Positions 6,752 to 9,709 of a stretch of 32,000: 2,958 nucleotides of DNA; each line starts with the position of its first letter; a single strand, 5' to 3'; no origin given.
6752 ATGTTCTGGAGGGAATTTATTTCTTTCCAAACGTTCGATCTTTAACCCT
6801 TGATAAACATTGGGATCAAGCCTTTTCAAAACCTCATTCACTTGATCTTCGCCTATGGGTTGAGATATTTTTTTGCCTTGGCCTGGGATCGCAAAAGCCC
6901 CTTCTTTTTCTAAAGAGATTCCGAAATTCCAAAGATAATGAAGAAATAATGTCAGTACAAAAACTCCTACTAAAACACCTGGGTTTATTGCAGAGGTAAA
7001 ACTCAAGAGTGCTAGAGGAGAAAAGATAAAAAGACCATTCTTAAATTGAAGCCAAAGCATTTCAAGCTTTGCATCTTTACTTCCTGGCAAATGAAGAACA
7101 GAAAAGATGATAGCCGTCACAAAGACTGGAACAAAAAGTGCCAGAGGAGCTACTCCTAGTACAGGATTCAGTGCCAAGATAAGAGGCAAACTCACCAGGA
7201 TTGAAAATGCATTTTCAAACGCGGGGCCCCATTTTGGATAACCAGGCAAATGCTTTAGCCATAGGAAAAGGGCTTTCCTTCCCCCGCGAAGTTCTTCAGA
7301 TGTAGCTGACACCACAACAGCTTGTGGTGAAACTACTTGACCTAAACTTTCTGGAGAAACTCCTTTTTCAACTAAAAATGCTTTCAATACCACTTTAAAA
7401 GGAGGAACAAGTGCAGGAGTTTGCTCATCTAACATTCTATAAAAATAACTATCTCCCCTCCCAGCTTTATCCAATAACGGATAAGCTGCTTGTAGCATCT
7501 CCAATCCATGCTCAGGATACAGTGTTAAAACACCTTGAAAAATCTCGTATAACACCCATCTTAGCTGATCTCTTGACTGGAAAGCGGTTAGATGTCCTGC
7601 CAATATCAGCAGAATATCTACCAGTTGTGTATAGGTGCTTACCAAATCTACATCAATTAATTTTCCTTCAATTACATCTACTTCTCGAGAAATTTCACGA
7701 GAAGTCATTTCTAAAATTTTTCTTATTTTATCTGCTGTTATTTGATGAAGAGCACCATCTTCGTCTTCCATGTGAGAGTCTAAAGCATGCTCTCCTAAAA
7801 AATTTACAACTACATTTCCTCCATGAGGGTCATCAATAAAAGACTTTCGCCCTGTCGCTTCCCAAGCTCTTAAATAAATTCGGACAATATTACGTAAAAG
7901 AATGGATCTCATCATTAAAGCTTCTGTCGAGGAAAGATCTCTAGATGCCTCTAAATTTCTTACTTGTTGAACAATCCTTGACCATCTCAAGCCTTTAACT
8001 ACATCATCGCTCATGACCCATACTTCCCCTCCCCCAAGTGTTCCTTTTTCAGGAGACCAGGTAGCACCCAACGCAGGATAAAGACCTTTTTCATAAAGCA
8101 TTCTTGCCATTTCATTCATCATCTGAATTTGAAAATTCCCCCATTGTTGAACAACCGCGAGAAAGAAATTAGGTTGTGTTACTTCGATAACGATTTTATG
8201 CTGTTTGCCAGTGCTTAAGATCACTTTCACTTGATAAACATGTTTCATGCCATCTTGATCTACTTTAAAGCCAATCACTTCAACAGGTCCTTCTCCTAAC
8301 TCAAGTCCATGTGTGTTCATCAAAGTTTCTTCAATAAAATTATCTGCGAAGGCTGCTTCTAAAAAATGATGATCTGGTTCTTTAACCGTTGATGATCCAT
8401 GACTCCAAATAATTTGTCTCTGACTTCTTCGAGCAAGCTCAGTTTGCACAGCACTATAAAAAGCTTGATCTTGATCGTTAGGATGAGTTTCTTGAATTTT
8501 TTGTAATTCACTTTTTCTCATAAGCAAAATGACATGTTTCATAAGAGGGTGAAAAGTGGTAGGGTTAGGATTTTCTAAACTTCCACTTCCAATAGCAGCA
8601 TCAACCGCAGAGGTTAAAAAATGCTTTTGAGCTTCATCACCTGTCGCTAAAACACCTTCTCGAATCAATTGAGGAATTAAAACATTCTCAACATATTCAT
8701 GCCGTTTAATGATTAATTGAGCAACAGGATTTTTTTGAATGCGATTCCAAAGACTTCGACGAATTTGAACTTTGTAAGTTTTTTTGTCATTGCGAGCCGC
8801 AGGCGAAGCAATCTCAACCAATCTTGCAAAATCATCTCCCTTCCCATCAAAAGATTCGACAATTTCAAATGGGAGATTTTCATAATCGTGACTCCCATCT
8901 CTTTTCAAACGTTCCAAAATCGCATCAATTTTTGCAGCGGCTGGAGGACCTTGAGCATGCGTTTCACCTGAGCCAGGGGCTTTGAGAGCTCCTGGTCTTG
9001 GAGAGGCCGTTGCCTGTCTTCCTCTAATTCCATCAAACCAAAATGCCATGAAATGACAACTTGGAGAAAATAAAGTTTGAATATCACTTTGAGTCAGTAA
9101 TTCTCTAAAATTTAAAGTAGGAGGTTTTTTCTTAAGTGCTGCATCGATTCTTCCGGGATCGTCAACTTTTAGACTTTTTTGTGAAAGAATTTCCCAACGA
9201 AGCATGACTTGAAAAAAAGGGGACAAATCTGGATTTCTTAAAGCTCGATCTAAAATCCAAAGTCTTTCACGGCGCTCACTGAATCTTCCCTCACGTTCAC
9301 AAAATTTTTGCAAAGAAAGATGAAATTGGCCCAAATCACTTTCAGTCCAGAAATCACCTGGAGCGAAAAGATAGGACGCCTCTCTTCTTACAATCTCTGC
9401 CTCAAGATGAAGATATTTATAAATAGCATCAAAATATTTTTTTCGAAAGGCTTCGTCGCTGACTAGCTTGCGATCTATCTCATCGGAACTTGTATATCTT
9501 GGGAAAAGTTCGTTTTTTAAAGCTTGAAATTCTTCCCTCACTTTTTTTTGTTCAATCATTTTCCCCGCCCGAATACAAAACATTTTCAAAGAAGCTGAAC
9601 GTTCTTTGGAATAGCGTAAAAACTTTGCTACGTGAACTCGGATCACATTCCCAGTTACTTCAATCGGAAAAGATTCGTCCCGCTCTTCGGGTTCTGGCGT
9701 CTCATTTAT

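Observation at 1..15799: Hidden giant gene: 15.8 kb of single open frame absent from the ORF track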

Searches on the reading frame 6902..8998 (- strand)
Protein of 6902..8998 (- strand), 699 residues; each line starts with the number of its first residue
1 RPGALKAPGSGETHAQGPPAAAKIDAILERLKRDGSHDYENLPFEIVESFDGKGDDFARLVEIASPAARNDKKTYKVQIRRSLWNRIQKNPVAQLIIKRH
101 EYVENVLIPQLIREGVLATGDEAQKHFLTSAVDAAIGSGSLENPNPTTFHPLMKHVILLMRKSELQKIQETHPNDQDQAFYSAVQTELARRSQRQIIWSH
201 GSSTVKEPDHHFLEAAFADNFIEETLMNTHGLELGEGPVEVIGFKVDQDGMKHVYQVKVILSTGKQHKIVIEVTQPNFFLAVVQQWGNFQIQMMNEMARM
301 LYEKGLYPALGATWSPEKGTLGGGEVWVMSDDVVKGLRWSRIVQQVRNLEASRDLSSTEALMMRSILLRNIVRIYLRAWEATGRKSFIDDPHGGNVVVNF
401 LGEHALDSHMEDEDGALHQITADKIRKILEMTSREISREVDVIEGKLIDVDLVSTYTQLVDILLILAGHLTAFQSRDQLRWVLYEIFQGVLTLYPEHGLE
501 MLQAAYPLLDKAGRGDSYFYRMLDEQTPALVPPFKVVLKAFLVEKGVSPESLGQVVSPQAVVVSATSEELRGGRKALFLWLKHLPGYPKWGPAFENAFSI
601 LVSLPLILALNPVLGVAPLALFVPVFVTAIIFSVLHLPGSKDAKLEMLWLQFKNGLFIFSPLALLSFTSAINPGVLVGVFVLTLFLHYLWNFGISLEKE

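Call 34: find_homologous_proteins(query=window:6902-8998:-)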
Query window:6902-8998:-: 8000 candidates shared short words with the query, none scored E <= 0.001.

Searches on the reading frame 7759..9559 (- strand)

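Call 5: search_protein_families(library=pfam, max_evalue=0.1, proteins=[window:7759-9559:-])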
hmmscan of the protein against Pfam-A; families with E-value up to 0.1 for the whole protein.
window:7759-9559:- (600 aa): 1 family
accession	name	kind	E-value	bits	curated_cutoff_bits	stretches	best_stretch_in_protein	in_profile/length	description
PF23127.1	DotM_C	-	0.038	14.7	27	1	252-299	55-102/172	DotM, C-terminal cytoplasmic domain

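Call 80: search_protein_families(library=ncbifam, max_evalue=0.01, proteins=[window:7759-9559:-])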
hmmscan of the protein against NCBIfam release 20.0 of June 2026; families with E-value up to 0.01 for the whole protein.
window:7759-9559:- (600 aa): 0 families

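Call 100: search_protein_families(library=padloc, max_evalue=0.001, proteins=[window:7759-9559:-])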
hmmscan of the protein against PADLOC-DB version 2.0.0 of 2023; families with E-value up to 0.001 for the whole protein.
window:7759-9559:- (600 aa): 0 families
